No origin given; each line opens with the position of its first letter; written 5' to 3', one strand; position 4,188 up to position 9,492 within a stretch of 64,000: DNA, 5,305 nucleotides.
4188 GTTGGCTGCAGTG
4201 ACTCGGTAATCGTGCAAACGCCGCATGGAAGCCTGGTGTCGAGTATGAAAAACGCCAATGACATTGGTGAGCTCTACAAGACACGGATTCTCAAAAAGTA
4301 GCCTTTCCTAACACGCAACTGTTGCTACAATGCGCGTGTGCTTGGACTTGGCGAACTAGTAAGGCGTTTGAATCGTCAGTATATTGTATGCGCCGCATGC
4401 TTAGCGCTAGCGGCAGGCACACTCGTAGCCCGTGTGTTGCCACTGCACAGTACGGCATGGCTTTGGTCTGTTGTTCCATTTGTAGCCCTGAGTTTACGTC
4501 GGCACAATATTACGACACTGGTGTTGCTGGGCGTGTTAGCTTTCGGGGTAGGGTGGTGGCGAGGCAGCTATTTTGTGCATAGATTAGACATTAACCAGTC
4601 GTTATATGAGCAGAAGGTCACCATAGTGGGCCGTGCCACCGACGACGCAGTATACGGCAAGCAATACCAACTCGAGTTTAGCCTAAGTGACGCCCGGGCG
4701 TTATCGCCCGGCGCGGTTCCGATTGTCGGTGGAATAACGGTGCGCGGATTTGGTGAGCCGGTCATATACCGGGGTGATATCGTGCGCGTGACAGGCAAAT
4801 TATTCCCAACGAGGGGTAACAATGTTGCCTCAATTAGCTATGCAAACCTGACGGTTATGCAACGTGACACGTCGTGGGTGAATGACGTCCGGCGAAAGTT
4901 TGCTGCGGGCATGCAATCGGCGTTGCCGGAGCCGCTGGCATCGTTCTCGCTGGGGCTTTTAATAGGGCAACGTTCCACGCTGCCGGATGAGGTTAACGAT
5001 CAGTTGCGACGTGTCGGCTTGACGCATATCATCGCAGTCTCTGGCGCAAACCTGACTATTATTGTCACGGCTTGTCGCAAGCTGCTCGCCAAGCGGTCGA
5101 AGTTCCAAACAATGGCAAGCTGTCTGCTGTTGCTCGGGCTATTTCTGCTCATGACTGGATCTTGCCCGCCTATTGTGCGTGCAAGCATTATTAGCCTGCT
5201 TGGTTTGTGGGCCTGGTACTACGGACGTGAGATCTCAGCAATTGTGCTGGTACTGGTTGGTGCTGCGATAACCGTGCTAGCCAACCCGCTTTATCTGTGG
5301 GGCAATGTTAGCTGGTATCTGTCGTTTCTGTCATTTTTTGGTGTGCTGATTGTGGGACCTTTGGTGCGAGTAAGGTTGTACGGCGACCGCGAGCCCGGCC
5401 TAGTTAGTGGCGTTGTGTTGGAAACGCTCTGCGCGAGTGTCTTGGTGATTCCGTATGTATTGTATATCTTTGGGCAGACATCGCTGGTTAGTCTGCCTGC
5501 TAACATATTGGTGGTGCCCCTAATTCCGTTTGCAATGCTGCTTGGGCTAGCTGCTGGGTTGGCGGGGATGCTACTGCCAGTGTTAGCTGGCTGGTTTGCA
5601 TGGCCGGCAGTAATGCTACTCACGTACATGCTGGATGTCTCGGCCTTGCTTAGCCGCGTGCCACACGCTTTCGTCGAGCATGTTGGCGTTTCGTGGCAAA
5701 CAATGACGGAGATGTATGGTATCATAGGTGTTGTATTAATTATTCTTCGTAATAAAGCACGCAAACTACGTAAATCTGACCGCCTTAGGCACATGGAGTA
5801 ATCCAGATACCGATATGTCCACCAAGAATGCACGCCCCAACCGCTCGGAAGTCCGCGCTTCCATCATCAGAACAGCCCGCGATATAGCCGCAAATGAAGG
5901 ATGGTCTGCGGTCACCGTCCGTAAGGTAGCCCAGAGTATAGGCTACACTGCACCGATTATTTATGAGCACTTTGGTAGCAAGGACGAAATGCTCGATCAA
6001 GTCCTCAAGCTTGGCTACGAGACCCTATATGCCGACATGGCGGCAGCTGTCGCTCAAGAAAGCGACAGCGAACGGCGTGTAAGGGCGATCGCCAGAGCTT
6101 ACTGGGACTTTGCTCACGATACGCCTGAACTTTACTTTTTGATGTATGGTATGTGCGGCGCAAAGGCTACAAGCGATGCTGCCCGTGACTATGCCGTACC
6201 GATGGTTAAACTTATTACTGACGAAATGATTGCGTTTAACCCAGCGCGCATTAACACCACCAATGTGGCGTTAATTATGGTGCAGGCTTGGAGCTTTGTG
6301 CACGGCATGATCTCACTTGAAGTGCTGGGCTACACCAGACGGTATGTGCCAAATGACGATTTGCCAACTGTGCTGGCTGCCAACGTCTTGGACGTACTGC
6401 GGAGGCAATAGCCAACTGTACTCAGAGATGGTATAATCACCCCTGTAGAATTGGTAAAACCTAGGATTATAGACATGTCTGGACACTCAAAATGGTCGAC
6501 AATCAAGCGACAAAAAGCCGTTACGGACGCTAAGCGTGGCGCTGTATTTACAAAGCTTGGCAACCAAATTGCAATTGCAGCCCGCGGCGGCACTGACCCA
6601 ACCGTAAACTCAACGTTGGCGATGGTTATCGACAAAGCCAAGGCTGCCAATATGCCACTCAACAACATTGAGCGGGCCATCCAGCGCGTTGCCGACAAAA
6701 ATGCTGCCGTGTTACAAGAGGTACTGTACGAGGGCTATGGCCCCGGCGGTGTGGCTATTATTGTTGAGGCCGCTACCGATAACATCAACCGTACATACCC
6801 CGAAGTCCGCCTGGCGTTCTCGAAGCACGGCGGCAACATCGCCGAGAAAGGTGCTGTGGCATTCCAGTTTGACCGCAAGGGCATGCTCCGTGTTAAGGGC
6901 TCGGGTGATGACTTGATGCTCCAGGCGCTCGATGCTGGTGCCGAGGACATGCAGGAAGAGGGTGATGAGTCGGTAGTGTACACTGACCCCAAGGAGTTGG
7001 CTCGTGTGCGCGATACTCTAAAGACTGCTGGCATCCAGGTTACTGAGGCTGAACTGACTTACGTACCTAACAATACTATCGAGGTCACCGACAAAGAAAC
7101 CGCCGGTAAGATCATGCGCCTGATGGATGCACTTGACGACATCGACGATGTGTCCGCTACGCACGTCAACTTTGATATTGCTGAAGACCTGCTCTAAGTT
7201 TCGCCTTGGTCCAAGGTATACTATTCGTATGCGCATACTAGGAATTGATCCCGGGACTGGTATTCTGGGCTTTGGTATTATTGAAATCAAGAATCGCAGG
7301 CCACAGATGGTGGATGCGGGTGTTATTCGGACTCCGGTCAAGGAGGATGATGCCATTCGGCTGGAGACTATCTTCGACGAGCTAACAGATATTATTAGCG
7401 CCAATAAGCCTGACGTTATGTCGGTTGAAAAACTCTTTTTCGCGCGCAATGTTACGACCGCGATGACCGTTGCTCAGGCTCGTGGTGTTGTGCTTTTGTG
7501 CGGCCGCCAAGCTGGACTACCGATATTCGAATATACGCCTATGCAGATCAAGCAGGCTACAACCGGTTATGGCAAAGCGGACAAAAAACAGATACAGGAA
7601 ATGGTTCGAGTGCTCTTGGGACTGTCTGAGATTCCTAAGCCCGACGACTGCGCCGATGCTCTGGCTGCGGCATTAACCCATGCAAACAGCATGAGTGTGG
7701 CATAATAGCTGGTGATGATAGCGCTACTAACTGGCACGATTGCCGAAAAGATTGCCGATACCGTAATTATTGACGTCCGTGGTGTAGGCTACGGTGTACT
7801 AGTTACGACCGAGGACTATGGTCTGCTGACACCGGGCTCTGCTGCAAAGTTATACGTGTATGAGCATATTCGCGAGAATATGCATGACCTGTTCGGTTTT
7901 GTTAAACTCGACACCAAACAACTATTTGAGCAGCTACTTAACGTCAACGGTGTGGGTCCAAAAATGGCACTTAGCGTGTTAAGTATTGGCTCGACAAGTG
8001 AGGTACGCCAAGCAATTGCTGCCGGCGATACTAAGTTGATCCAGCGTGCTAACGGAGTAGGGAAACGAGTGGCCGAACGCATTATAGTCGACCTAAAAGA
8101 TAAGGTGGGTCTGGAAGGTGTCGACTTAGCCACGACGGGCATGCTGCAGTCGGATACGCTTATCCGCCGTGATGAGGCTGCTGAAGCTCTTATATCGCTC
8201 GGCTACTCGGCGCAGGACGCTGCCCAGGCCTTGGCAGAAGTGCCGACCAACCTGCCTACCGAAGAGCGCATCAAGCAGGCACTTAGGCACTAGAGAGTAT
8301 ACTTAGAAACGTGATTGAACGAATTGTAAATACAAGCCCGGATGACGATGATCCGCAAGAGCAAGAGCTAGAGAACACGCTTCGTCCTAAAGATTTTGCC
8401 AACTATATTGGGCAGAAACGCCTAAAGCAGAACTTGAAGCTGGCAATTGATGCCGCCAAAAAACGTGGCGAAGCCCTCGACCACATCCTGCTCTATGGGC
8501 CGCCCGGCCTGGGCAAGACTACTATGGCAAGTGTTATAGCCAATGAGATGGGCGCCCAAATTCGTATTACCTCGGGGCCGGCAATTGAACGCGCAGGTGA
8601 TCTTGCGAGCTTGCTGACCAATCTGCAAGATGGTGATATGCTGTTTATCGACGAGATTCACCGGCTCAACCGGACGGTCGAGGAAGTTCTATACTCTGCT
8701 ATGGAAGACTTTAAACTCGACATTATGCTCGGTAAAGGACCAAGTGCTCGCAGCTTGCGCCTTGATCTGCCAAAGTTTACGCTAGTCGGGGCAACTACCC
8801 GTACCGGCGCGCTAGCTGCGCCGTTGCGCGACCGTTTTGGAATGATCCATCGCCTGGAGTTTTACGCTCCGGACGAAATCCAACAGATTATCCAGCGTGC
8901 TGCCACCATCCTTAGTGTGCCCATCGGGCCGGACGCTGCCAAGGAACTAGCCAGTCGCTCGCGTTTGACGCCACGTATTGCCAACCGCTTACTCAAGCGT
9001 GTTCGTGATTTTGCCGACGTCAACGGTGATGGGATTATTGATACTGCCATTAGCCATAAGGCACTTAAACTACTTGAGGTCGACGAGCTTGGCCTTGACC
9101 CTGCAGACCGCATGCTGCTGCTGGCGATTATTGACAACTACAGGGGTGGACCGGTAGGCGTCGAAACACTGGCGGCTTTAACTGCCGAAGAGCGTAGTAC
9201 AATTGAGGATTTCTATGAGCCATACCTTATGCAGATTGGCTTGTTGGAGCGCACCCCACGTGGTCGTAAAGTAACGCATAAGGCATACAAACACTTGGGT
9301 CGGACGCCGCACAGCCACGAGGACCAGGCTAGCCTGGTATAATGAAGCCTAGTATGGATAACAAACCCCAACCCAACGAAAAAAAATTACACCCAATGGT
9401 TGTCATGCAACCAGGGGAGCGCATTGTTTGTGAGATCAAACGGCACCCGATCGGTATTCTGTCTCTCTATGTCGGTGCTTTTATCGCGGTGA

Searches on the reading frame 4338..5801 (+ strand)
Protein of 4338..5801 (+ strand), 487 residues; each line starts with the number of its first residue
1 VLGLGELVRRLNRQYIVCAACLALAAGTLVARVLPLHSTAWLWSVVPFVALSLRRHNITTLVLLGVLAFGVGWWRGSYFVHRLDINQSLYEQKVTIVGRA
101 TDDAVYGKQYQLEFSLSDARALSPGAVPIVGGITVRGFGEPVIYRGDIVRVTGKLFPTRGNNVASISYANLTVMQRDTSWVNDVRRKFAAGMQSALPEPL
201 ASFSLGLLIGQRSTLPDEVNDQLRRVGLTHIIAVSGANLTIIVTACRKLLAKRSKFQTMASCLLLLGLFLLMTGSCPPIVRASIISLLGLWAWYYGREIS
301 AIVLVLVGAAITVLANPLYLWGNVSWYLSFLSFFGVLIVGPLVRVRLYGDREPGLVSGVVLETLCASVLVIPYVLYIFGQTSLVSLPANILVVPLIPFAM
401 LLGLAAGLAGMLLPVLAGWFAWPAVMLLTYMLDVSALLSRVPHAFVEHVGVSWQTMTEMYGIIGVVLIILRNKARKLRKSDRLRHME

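Call 76: search_protein_families(library=pfam, proteins=[window:4338-5801:+], max_evalue=0.00001)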
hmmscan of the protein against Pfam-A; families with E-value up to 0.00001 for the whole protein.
window:4338-5801:+ (487 aa): 1 family
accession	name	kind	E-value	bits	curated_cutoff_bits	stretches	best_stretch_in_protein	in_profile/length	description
PF03772.21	Competence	-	1.3e-42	146.5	23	1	207-471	1-268/270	Competence protein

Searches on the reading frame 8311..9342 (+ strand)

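Call 76: search_protein_families(library=pfam, proteins=[window:8311-9342:+], max_evalue=0.00001)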
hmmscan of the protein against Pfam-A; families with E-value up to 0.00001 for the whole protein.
window:8311-9342:+ (343 aa): 7 families
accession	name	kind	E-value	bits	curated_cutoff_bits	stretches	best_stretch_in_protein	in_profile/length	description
PF05496.18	RuvB_N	-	5e-81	270.5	27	1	24-182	1-159/159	Holliday junction DNA helicase RuvB P-loop domain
PF17864.7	AAA_lid_4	-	2.4e-29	101.3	27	1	185-258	1-74/74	RuvB AAA lid domain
PF05491.19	RuvB_C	-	7.8e-24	83.9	24.7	1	259-329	1-71/72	RuvB C-terminal winged helix domain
PF00004.35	AAA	-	8.6e-21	75.2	21.2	1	59-180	1-127/131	ATPase family associated with various cellular activities (AAA)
PF07728.20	AAA_5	-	5.4e-10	39.9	22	1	58-176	1-139/139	AAA domain (dynein-related subfamily)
PF01078.27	Mg_chelatase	-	1.8e-06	28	20.3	0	28-77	1-43/207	Magnesium chelatase, subunit ChlI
PF13191.12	AAA_16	-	7.5e-06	27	32.6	0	36-94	6-63/167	AAA ATPase domain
